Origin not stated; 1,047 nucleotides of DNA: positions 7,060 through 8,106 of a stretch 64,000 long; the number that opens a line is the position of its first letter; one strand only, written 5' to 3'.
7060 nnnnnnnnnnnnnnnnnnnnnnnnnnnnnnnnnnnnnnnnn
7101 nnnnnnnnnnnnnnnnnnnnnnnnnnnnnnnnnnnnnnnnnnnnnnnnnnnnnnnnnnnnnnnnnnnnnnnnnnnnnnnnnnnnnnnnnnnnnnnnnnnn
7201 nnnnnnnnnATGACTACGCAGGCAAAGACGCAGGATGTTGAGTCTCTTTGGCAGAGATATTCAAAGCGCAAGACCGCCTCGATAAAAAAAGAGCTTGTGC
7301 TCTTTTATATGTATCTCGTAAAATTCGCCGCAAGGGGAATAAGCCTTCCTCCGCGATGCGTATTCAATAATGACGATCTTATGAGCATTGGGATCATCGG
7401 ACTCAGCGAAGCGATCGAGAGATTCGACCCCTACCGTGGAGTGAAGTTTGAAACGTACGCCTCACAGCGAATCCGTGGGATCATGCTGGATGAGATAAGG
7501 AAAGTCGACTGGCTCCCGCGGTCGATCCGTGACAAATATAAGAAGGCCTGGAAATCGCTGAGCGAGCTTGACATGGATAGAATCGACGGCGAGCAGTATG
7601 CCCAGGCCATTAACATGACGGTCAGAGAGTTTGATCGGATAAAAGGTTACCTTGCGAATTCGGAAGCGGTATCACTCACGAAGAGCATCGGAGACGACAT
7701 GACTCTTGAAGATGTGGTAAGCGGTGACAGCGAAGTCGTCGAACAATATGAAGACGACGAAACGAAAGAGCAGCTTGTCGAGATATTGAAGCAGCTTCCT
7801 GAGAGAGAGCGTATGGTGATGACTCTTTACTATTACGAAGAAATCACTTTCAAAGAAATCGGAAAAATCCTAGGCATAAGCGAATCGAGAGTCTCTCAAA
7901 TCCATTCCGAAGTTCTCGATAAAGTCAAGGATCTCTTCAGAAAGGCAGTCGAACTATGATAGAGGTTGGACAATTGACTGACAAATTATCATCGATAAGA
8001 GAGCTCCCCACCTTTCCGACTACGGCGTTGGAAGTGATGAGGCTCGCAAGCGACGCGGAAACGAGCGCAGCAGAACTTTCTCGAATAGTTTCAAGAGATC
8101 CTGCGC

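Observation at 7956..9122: HDOD domain fused to a sigma-70 region-4-like HTH, translationally coupled to fliA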

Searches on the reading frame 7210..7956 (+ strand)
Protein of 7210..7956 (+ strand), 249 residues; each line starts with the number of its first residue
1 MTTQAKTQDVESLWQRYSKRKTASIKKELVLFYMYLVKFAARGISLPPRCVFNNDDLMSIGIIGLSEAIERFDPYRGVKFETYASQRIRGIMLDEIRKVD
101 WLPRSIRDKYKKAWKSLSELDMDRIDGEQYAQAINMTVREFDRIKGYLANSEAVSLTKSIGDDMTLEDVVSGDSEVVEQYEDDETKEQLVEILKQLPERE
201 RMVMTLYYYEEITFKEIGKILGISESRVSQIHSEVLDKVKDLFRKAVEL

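Call 3: search_protein_families(library=pfam, proteins=[window:7210-7956:+], max_evalue=1)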
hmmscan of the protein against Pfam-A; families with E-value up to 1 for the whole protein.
window:7210-7956:+ (249 aa): 13 families
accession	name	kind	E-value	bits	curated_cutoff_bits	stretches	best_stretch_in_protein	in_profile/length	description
PF04545.22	Sigma70_r4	-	1.1e-19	70.1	24.1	1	193-240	2-49/50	Sigma-70, region 4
PF04542.20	Sigma70_r2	-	8.4e-12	45.2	24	1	54-101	23-70/71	Sigma-70 region 2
PF08281.18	Sigma70_r4_2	-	1.8e-11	43.9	25.7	1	187-229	2-44/54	Sigma-70, region 4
PF13384.12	HTH_23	-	0.0011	19.1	24.6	1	198-233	4-39/50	Homeodomain-like domain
PF13613.12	HTH_Tnp_4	-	0.0011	19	27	1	195-241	2-49/53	Helix-turn-helix of DDE superfamily endonuclease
PF01399.33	PCI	-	0.0092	16.6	22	1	187-233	15-61/84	PCI domain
PF00196.25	GerE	-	0.015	15.3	23.5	1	195-238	2-44/57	Bacterial regulatory proteins, luxR family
PF21476.4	PF0610-like_N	-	0.021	15.5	33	1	199-228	3-31/50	PF0610-like, N-terminal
PF04297.20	UPF0122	-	0.041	14.6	22.7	1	188-233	9-55/101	Putative helix-turn-helix protein, YlxM / p13 like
PF07638.17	Sigma70_ECF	-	0.086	13.2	21.1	1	178-229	118-169/185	ECF sigma factor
PF13877.11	RPAP3_C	-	0.15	13.1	23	1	129-206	7-84/92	Potential Monad-binding region of RPAP3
PF02001.22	DUF134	-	0.15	13.1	27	1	195-239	36-78/98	Protein of unknown function DUF134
PF12802.13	MarR_2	-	0.19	12.3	27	1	205-231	13-40/61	MarR family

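Call 4: search_protein_families(library=ncbifam, proteins=[window:7210-7956:+], max_evalue=1)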
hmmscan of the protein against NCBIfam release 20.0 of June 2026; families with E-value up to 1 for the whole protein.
window:7210-7956:+ (249 aa): 109 families (the best 25 are shown)
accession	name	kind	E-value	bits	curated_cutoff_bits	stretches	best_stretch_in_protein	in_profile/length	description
TIGR02479.1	FliA_WhiG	subfamily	4.5e-61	206.4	189.6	1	30-241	2-221/224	FliA/WhiG family RNA polymerase sigma factor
NF004935.0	PRK06288.1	equivalog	1.5e-60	205.1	343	1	4-240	13-259/270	RNA polymerase sigma factor WhiG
NF005809.0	PRK07670.1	equivalog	1.6e-54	185.1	326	1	4-246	3-253/255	FliA/WhiG family RNA polymerase sigma factor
NF005413.0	PRK06986.1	subfamily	2.4e-54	184.7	201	1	16-244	6-237/241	RNA polymerase sigma factor FliA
NF004572.0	PRK05911.1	equivalog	1.2e-39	136.3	378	1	5-240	4-250/257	RNA polymerase sigma factor sigma-28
TIGR02937.1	sigma70-ECF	superfamily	5.8e-34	117.1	42.9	1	29-241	6-163/165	sigma-70 family RNA polymerase sigma factor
NF009091.0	PRK12427.1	equivalog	4.3e-32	111.6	339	1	27-244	18-232/233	FliA/WhiG family RNA polymerase sigma factor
NF005644.0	PRK07408.1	subfamily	1.4e-27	96.9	261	1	5-245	8-255/258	RNA polymerase sigma factor SigF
TIGR02980.1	SigBFG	subfamily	1.8e-27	96.5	234.35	1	24-241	3-224/227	SigB/SigF/SigG family RNA polymerase sigma factor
TIGR02997.1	Sig70-cyanoRpoD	subfamily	1.8e-21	76.7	384.5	1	56-239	103-297/298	RNA polymerase sigma factor, RpoD/SigA family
NF006158.0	PRK08301.1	equivalog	2.6e-20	72.9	339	2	134-245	124-239/241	RNA polymerase sporulation sigma factor SigE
NF004471.0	PRK05803.1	subfamily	3.3e-20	72.3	252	2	134-245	115-230/235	RNA polymerase sporulation sigma factor SigK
TIGR02941.1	Sigma_B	equivalog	9.2e-20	71.2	315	1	4-241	9-251/255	RNA polymerase sigma factor SigB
TIGR02835.1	spore_sigmaE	equivalog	1.8e-19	70.1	348.6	2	134-244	117-231/234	RNA polymerase sporulation sigma factor SigE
TIGR02393.1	RpoD_Cterm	equivalog_domain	2e-19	70.1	354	1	55-244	28-229/238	RNA polymerase sigma factor RpoD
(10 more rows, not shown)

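Call 51: search_solved_structures(query=window:7210-7956:+, max_evalue=1e-20, show_alignments=5)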
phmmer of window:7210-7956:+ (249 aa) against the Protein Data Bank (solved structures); distinct sequences matched with E-value up to 1e-20: 7.
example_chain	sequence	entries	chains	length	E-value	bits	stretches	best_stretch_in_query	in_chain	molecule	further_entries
6pfv_A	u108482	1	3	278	4.3e-44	153.8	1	9-235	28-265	RNA polymerase sigma factor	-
6pfj_A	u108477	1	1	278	7.3e-44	153.1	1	9-235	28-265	RNA polymerase sigma factor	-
9wsf_A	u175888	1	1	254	2.7e-36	128.3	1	15-238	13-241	RNA polymerase sigma factor FliA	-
9wsm_F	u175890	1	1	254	2.9e-36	128.2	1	15-238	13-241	RNA polymerase sigma factor FliA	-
6pmi_F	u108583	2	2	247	3e-36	128.2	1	31-246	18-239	RNA polymerase sigma factor FliA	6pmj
7lq4_A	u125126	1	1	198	5.7e-30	107.6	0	19-101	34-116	WhiG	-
1rp3_A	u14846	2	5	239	1.2e-22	83.7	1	26-243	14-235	RNA polymerase sigma factor SIGMA-28 (FliA) | RNA polymerase sigma factor FliA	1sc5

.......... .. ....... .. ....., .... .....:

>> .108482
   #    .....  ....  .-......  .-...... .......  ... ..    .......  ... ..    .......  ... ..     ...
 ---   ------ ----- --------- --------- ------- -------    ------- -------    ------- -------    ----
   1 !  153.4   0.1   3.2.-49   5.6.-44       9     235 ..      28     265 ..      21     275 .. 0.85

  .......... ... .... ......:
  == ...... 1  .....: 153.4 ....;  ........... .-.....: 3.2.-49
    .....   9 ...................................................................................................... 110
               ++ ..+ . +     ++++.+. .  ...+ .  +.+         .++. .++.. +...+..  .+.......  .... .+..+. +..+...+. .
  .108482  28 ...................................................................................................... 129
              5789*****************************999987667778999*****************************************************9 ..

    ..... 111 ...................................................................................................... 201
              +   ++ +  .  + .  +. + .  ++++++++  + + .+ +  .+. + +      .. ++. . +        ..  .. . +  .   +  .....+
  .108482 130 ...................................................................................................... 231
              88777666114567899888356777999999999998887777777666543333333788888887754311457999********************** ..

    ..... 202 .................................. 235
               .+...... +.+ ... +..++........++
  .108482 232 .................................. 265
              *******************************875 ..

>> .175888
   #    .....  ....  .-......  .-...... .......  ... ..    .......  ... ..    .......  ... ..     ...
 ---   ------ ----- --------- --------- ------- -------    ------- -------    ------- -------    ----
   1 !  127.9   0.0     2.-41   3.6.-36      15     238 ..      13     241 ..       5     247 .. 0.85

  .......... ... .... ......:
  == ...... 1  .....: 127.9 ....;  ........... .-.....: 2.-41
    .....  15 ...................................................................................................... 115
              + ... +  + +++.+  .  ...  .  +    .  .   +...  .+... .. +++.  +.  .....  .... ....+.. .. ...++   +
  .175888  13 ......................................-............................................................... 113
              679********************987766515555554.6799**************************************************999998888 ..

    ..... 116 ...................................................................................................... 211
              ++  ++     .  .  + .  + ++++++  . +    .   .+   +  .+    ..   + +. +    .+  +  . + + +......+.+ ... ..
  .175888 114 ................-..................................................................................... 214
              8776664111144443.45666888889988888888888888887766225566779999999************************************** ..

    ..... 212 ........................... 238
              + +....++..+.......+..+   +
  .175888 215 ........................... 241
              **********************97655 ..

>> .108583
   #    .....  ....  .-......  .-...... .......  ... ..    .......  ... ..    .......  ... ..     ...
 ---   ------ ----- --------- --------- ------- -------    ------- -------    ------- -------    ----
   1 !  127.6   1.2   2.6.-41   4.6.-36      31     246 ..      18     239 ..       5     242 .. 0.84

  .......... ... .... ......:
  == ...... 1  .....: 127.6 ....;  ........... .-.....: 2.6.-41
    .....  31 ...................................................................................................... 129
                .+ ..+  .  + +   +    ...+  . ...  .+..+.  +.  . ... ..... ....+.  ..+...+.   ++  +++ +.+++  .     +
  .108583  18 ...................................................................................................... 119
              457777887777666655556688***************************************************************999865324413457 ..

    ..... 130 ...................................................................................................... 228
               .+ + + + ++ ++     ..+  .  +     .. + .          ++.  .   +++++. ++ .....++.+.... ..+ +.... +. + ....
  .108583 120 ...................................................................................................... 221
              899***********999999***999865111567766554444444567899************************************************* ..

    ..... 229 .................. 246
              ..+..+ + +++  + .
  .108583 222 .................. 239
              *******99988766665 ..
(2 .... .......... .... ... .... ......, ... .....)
